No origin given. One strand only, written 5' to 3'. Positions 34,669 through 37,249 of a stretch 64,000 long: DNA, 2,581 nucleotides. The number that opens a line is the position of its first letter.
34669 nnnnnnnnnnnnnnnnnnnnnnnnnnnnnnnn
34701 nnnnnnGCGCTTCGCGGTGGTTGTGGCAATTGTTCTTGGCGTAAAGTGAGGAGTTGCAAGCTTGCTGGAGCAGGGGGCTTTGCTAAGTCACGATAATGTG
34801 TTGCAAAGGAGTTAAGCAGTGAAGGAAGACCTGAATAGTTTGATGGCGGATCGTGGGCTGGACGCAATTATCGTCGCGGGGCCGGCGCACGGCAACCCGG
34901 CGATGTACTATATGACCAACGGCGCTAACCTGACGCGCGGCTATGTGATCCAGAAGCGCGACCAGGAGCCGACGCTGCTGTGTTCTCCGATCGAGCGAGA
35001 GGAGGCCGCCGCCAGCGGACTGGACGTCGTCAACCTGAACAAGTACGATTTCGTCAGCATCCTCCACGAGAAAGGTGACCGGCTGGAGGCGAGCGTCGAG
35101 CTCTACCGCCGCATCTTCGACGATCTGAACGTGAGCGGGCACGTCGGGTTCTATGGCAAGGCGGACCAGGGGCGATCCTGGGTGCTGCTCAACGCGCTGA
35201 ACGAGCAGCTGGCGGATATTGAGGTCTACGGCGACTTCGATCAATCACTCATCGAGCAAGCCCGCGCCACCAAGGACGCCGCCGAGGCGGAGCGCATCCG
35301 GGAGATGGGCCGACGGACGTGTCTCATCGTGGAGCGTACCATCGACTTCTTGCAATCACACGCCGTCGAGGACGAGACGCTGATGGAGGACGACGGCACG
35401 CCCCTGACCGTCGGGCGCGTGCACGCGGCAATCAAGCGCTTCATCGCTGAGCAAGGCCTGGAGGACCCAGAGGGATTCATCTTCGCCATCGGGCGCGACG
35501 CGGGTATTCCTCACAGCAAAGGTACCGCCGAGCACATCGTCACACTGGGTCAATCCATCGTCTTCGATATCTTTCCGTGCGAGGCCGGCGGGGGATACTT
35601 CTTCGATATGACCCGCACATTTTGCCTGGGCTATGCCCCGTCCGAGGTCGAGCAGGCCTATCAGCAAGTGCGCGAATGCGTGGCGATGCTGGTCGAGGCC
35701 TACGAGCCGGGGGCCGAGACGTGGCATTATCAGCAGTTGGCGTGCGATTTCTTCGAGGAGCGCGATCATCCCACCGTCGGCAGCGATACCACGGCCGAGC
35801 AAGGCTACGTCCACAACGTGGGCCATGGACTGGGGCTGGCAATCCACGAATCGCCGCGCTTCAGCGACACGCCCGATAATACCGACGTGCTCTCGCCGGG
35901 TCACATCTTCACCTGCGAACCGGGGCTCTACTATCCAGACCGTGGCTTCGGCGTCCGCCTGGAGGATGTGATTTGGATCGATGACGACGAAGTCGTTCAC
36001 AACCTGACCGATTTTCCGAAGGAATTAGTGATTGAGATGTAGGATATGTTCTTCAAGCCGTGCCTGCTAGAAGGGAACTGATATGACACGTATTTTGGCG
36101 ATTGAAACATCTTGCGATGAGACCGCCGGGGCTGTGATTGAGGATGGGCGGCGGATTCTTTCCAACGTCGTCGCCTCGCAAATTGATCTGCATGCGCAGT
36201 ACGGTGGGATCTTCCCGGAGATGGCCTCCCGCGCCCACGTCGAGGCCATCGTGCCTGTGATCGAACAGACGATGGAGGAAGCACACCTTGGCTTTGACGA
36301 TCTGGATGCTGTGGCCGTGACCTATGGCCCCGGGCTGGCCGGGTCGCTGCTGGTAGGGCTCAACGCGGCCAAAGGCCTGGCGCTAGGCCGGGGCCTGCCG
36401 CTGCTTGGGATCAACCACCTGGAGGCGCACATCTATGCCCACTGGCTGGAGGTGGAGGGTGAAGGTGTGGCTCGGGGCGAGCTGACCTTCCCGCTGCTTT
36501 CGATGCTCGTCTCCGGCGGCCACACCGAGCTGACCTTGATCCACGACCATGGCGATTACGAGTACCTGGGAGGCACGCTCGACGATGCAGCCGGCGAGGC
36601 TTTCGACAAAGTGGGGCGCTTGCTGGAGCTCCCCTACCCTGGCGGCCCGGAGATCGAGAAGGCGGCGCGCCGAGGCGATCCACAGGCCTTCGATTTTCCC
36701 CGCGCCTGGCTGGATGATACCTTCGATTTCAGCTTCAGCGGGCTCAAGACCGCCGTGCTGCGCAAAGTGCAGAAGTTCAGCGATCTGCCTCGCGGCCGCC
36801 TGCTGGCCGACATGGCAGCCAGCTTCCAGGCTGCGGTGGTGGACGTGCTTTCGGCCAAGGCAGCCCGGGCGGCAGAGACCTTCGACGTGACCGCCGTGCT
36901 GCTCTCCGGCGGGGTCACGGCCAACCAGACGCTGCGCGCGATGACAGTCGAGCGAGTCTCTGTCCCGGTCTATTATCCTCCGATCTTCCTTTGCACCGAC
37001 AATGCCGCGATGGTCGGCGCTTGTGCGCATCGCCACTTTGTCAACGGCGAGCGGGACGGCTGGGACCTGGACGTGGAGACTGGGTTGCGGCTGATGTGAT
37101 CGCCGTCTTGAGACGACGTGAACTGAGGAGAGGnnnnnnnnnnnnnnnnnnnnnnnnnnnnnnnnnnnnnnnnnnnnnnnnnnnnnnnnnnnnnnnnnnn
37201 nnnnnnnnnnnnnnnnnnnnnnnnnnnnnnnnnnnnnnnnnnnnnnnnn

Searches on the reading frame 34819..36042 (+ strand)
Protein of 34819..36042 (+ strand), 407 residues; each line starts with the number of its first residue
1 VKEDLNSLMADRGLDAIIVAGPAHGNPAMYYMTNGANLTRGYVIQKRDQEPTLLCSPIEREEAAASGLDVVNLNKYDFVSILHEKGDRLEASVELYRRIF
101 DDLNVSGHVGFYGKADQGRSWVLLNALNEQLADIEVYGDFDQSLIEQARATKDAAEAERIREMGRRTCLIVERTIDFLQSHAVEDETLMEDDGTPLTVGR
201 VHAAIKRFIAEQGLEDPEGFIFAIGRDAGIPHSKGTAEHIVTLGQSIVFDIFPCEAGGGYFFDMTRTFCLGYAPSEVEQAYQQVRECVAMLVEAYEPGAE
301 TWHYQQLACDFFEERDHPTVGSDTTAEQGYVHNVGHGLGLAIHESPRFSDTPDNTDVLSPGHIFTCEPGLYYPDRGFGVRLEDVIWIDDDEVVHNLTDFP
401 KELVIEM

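Call 6: search_protein_families(library=pfam, proteins=[window:34819-36042:+], max_evalue=0.001)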
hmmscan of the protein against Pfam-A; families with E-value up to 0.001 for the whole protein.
window:34819-36042:+ (407 aa): 2 families
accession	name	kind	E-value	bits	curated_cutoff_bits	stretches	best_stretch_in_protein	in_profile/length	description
PF00557.29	Peptidase_M24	-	3.9e-35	122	23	1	159-388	2-207/208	Metallopeptidase family M24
PF01321.24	Creatinase_N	-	9.7e-06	26.6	22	1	5-149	5-126/128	Creatinase/Prolidase N-terminal domain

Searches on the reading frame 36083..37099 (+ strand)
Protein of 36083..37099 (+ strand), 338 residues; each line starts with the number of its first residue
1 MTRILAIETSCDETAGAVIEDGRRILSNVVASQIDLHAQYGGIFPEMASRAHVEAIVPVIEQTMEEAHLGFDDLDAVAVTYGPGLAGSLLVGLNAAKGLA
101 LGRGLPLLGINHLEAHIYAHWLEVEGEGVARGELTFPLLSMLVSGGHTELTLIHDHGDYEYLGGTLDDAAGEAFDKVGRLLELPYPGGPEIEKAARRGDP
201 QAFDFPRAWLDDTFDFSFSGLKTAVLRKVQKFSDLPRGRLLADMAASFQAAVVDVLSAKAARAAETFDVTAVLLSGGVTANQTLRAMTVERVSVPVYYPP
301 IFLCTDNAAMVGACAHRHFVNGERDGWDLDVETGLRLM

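Call 83: search_protein_families(library=pfam, proteins=[window:36083-37099:+], max_evalue=0.00001)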
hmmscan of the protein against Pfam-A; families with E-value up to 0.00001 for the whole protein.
window:36083-37099:+ (338 aa): 2 families
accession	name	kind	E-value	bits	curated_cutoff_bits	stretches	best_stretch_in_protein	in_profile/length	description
PF00814.31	TsaD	-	8.4e-94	314.6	24.8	1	25-312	2-263/264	tRNA N6-adenosine threonylcarbamoyltransferase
PF22521.2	HypF_C_2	-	1.7e-07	31.7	27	1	232-293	157-218/241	Carbamoyltransferase, Kae1-like Domain, second subdomain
